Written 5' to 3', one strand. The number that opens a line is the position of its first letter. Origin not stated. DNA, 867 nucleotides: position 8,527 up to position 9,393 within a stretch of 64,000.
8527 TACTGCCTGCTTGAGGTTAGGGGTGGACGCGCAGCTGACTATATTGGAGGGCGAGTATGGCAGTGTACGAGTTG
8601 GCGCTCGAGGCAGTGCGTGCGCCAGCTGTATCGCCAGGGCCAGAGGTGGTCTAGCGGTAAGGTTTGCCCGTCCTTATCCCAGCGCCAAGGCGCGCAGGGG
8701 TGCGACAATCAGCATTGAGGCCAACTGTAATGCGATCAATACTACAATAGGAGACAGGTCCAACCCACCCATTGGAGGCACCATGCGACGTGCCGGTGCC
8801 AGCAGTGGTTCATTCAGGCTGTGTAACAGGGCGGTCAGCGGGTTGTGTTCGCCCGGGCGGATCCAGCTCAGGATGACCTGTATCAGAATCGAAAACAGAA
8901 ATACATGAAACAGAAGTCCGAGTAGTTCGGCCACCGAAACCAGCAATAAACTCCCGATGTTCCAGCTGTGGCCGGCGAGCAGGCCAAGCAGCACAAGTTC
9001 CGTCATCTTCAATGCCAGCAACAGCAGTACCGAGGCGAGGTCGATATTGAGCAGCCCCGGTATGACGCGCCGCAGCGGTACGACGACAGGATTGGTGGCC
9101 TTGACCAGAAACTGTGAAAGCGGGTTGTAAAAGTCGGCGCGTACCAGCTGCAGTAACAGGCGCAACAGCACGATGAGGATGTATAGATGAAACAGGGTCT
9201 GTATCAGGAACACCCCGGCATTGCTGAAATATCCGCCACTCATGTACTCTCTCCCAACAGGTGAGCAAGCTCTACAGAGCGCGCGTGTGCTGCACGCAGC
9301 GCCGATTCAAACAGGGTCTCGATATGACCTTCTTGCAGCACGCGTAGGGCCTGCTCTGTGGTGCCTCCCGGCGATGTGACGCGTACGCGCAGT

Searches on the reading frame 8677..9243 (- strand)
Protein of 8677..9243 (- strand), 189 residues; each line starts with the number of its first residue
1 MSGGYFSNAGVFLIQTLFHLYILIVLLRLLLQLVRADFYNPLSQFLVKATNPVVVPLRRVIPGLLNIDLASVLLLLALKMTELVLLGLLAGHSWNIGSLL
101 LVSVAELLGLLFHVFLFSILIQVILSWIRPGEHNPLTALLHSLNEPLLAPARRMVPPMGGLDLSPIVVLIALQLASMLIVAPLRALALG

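Call 46: find_homologous_proteins(query=window:8677-9243:-, max_evalue=1e-40)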
Query window:8677-9243:- (189 aa): 3971 proteins with E <= 1e-40 among 8000 candidates; the best 120 are listed.
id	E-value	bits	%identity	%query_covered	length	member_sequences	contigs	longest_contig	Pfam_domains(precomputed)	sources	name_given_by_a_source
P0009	2.1e-106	372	100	100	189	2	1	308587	PF02325.24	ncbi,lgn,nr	ncbi:MAG: YggT family protein [Gammaproteobacteria bacterium]|nr:YggT family protein [Gammaproteobac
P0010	3.1e-102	358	94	100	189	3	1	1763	PF02325.24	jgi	jgi:YggT family protein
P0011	1.8e-93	330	86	100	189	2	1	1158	PF02325.24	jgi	jgi:YggT family protein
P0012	1.2e-90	320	84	100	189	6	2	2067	PF02325.24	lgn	-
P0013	1.0e-86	308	80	100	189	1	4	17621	PF02325.24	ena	-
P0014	3.2e-84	300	78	100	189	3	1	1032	PF02325.24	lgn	-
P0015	6.2e-82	292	77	100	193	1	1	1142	PF02325.24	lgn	-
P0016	4.2e-81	289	76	100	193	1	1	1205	PF02325.24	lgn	-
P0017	6.0e-81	289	77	100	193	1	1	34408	PF02325.24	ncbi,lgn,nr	ncbi:MAG: YggT family protein [Gammaproteobacteria bacterium]|nr:YggT family protein [Gammaproteobac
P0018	1.9e-80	287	76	100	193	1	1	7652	PF02325.24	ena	-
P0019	2.2e-80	287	76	99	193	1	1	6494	PF02325.24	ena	-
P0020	2.5e-80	287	77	100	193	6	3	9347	PF02325.24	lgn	-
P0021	5.5e-79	283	75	100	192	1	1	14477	PF02325.24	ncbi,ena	-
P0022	8.0e-72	259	68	99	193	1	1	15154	PF02325.24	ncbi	-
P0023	4.6e-71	257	68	99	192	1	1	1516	PF02325.24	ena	-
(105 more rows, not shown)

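Call 48: find_encoding_contigs(protein=P0010, flank=4000, max_places=3)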
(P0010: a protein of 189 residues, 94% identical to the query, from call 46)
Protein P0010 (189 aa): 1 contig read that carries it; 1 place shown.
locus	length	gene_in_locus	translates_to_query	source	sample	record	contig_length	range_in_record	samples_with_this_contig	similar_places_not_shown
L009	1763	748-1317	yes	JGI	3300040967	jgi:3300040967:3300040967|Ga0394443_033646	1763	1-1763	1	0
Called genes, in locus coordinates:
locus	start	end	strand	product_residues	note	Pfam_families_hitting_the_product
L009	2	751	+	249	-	?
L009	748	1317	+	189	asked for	PF02325:CCB3_YggT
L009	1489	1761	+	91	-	?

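Call 49: find_encoding_contigs(protein=P0012, flank=4000, max_places=3)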
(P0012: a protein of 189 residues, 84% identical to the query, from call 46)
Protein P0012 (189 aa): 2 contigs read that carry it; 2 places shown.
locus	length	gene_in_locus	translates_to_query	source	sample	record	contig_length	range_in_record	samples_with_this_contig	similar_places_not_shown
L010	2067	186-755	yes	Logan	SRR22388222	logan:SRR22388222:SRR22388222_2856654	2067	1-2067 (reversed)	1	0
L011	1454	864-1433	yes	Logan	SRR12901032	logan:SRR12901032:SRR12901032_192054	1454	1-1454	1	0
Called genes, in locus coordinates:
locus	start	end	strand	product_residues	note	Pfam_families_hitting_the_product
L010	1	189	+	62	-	?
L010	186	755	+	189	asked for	PF02325:CCB3_YggT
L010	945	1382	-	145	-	PF02050:FliJ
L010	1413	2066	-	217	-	?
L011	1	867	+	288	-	?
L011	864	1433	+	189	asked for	PF02325:CCB3_YggT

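Call 50: find_encoding_contigs(protein=P0013, flank=6000, max_places=4)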
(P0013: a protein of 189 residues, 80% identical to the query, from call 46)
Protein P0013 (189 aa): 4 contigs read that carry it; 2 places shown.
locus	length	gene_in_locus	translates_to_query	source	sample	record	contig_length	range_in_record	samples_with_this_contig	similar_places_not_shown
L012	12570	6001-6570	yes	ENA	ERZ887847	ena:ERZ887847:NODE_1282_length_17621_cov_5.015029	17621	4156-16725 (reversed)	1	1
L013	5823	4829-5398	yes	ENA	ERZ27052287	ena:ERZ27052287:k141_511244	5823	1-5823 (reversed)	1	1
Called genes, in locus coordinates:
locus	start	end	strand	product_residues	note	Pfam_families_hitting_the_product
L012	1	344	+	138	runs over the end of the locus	PF03652:RuvX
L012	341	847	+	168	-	PF00156:Pribosyltran, PF14681:UPRTase (weak)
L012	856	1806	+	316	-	PF02729:OTCace_N, PF00185:OTCace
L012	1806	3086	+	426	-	PF01979:Amidohydro_1, PF12890:DHOase, PF07969:Amidohydro_3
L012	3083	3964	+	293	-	PF10418:DHODB_Fe-S_bind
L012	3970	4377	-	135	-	-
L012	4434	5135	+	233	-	PF01168:Ala_racemase_N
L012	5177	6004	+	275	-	PF03807:F420_oxidored, PF14748:P5CR_dimer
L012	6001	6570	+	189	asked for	PF02325:CCB3_YggT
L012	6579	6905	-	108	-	PF01627:Hpt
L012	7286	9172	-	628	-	PF02518:HATPase_c, PF00204:DNA_gyraseB, PF01751:Toprim, PF00986:DNA_gyraseB_C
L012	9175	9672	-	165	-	PF08750:CNP1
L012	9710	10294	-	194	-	PF12007:DUF3501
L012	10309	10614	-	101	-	PF22277:EncFtn-like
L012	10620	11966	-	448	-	PF02754:CCG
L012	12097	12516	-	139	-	PF00210:Ferritin (faint), PF02915:Rubrerythrin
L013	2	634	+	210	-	?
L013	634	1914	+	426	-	PF01979:Amidohydro_1, PF12890:DHOase, PF07969:Amidohydro_3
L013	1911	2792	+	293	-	PF10418:DHODB_Fe-S_bind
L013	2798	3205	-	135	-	-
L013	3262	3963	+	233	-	PF01168:Ala_racemase_N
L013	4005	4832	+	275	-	PF03807:F420_oxidored, PF14748:P5CR_dimer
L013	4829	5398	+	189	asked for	PF02325:CCB3_YggT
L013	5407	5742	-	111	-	PF01627:Hpt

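Call 56: find_encoding_contigs(protein=P0017, flank=7000, max_places=3)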
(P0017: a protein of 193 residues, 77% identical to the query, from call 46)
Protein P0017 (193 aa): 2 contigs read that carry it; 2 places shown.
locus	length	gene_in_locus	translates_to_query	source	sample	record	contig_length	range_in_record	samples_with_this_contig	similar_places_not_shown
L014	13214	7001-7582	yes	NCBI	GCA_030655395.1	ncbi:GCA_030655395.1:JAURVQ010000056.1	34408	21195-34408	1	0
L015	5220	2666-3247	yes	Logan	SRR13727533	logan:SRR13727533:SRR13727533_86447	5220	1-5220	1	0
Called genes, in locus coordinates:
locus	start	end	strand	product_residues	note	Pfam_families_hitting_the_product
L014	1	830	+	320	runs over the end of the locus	PF02729:OTCace_N, PF00185:OTCace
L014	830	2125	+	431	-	PF01979:Amidohydro_1, PF12890:DHOase, PF07969:Amidohydro_3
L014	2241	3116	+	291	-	PF10418:DHODB_Fe-S_bind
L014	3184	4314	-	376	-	PF00437:T2SSE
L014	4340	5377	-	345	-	PF00437:T2SSE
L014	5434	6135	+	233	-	PF01168:Ala_racemase_N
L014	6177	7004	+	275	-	PF03807:F420_oxidored, PF14748:P5CR_dimer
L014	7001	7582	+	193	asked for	PF02325:CCB3_YggT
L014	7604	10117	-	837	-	PF00072:Response_reg, PF23198:PDE8A_N (faint), PF00072:Response_reg, PF00512:HisKA, PF02518:HATPase_c, PF00072:Response_reg, PF01627:Hpt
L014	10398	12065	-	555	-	PF00072:Response_reg, PF07228:SpoIIE, PF13581:HATPase_c_2, PF02518:HATPase_c (faint)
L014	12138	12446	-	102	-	PF01740:STAS, PF13466:STAS_2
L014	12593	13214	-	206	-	PF00015:MCPsignal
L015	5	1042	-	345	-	PF00437:T2SSE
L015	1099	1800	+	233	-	PF01168:Ala_racemase_N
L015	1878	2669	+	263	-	PF03807:F420_oxidored, PF14748:P5CR_dimer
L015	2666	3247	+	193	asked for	PF02325:CCB3_YggT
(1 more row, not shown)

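Call 63: find_homologous_proteins(query=L014:7607-10117:-, max_evalue=1e-100)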
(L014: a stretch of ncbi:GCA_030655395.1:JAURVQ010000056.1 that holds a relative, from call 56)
Query L014:7607-10117:- (837 aa): 5250 proteins with E <= 1e-100 among 8000 candidates; the best 120 are listed.
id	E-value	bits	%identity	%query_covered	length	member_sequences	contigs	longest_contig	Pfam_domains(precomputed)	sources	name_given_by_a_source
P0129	0.0e+0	1851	100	100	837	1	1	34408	PF02518.32,PF00512.32,PF23198.2,PF00072.31,PF01627.29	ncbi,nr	ncbi:MAG: response regulator [Gammaproteobacteria bacterium]|nr:response regulator [Gammaproteobacte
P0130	0.0e+0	1034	55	81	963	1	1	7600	PF02518.32,PF24896.2,PF00512.32,PF23198.2,PF00072.31,PF01627.29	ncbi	-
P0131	0.0e+0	1026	53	49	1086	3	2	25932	PF08447.19,PF13426.14,PF08448.17,PF02518.32,PF24896.2,PF00512.32,PF23198.2,PF00989.32,PF00072.31,PF01627.29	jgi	jgi:PAS domain S-box-containing protein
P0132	0.0e+0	1023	52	48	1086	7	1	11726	PF08447.19,PF13426.14,PF08448.17,PF02518.32,PF00512.32,PF23198.2,PF00989.32,PF00072.31,PF01627.29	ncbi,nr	ncbi:MAG TPA: response regulator [Gammaproteobacteria bacterium]|nr:response regulator [Gammaproteob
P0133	0.0e+0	1023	50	82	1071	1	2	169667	PF02518.32,PF00512.32,PF23198.2,PF00072.31,PF01627.29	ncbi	ncbi:MAG: response regulator [Pseudomonadota bacterium]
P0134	2.5e-297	1006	51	49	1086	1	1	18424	PF08447.19,PF13426.14,PF08448.17,PF02518.32,PF00512.32,PF00989.32,PF00072.31,PF01627.29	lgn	-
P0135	1.8e-265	901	54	66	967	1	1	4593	PF08447.19,PF13426.14,PF08448.17,PF02518.32,PF00512.32,PF23198.2,PF00989.32,PF00072.31,PF01627.29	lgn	-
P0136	6.1e-264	896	48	50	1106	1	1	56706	PF08447.19,PF13426.14,PF08448.17,PF02518.32,PF00512.32,PF23198.2,PF00989.32,PF00072.31,PF01627.29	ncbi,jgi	jgi:PAS domain S-box-containing protein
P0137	3.1e-260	884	52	68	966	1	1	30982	PF08447.19,PF13426.14,PF08448.17,PF02518.32,PF00512.32,PF23198.2,PF00989.32,PF00072.31,PF01627.29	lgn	-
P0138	1.9e-204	699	50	56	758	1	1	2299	PF02518.32,PF24896.2,PF00512.32,PF00072.31,PF01627.29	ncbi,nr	ncbi:MAG TPA: response regulator, partial [Gammaproteobacteria bacterium]|nr:response regulator [Gam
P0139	1.7e-187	643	46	51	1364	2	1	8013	PF00672.31,PF12729.14,PF08448.17,PF02518.32,PF24896.2,PF00512.32,PF00072.31,PF01627.29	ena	-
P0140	3.1e-186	639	45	51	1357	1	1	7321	PF00672.31,PF02518.32,PF24896.2,PF00512.32,PF00072.31,PF01627.29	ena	-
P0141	6.5e-184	631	44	48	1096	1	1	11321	PF02518.32,PF00512.32,PF00072.31,PF01627.29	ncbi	-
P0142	2.5e-179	616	34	79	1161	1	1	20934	PF02518.32,PF00512.32,PF23198.2,PF13589.13,PF00072.31,PF01627.29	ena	-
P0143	2.4e-174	600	43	51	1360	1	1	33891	PF00672.31,PF12729.14,PF08448.17,PF02518.32,PF24896.2,PF00512.32,PF23198.2,PF00072.31,PF01627.29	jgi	jgi:PAS domain S-box-containing protein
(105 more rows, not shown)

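Call 64: find_encoding_contigs(protein=P0133, flank=6000, max_places=2)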
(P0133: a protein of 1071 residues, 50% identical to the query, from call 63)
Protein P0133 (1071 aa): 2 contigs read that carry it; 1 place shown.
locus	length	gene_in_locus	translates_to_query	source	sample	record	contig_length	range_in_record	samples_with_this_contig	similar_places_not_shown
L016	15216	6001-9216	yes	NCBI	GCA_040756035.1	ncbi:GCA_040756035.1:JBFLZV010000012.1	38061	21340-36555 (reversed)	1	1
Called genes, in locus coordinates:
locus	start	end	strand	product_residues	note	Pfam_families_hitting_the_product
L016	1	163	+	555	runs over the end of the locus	PF00593:TonB_dep_Rec_b-barrel, PF14905:OMP_b-brl_3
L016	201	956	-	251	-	PF00106:adh_short, PF08659:KR, PF23441:SDR (weak), PF13561:adh_short_C2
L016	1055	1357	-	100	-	PF05016:ParE_toxin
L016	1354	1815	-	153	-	PF21217:PaaA2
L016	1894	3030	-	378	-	-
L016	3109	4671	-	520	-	PF09984:sCache_4 (weak), PF00672:HAMP (weak), PF00512:HisKA, PF02518:HATPase_c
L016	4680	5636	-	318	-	PF04392:ABC_sub_bind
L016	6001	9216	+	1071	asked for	PF00072:Response_reg, PF23198:PDE8A_N (faint), PF00072:Response_reg, PF00512:HisKA, PF02518:HATPase_c, PF00072:Response_reg, PF01627:Hpt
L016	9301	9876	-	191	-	PF02325:CCB3_YggT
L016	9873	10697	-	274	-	PF03807:F420_oxidored, PF14748:P5CR_dimer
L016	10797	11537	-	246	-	PF01168:Ala_racemase_N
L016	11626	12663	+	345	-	PF00437:T2SSE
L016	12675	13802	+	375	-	PF00437:T2SSE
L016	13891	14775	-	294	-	PF10418:DHODB_Fe-S_bind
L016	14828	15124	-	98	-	PF01381:HTH_3, PF12844:HTH_19 (weak)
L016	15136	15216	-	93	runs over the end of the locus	PF05015:HigB-like_toxin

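Call 65: find_encoding_contigs(protein=P0130, flank=6000, max_places=2)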
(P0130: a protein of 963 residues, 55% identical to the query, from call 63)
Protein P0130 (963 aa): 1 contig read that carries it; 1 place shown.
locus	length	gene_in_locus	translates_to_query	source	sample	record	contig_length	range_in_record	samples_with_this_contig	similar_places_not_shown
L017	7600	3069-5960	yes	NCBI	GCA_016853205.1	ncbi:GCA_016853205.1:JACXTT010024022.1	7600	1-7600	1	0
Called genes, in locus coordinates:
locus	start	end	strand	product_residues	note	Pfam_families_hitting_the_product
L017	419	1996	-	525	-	PF09984:sCache_4 (weak), PF00512:HisKA, PF02518:HATPase_c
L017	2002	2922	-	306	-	PF04392:ABC_sub_bind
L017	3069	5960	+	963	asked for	PF00072:Response_reg, PF23198:PDE8A_N (faint), PF00072:Response_reg, PF24896:Receiver_CRE1 (faint), PF00512:HisKA, PF02518:HATPase_c, PF00072:Response_reg, PF01627:Hpt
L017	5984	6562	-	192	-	PF02325:CCB3_YggT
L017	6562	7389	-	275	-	PF03807:F420_oxidored, PF14748:P5CR_dimer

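Call 82: search_protein_families(library=pfam, proteins=[L009:1489-1761:+, L014:10398-12065:-, L014:12138-12446:-], max_evalue=0.01)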
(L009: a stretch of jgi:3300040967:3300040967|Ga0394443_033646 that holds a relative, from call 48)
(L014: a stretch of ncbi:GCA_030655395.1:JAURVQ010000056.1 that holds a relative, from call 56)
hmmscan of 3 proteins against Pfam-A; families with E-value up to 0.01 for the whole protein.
L009:1489-1761:+ (91 aa): 1 family
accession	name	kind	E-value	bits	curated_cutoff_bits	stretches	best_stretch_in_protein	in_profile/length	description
PF08843.17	AbiEii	-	1.6e-11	45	22.5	1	19-91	95-170/238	Nucleotidyl transferase AbiEii toxin, Type IV TA system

L014:10398-12065:- (555 aa): 4 families
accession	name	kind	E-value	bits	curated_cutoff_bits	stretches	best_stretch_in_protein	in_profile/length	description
PF07228.17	SpoIIE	-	2.3e-37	129.3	25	1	184-374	1-190/192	Stage II sporulation protein E (SpoIIE)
PF00072.30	Response_reg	-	2.8e-22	79.4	30.2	1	1-111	4-110/111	Response regulator receiver domain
PF13581.12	HATPase_c_2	-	4.9e-10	39.9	27.4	1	417-550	14-124/127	Histidine kinase-like ATPase domain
PF02518.31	HATPase_c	-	1.1e-05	26.2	26.4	1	431-535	2-82/111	Histidine kinase-, DNA gyrase B-, and HSP90-like ATPase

L014:12138-12446:- (102 aa): 2 families
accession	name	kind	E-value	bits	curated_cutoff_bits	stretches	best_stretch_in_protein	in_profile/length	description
PF01740.26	STAS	-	9e-12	45.1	22.6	1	7-101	5-99/106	STAS domain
PF13466.11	STAS_2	-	2.3e-11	44.1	29.2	1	15-93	1-77/80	STAS domain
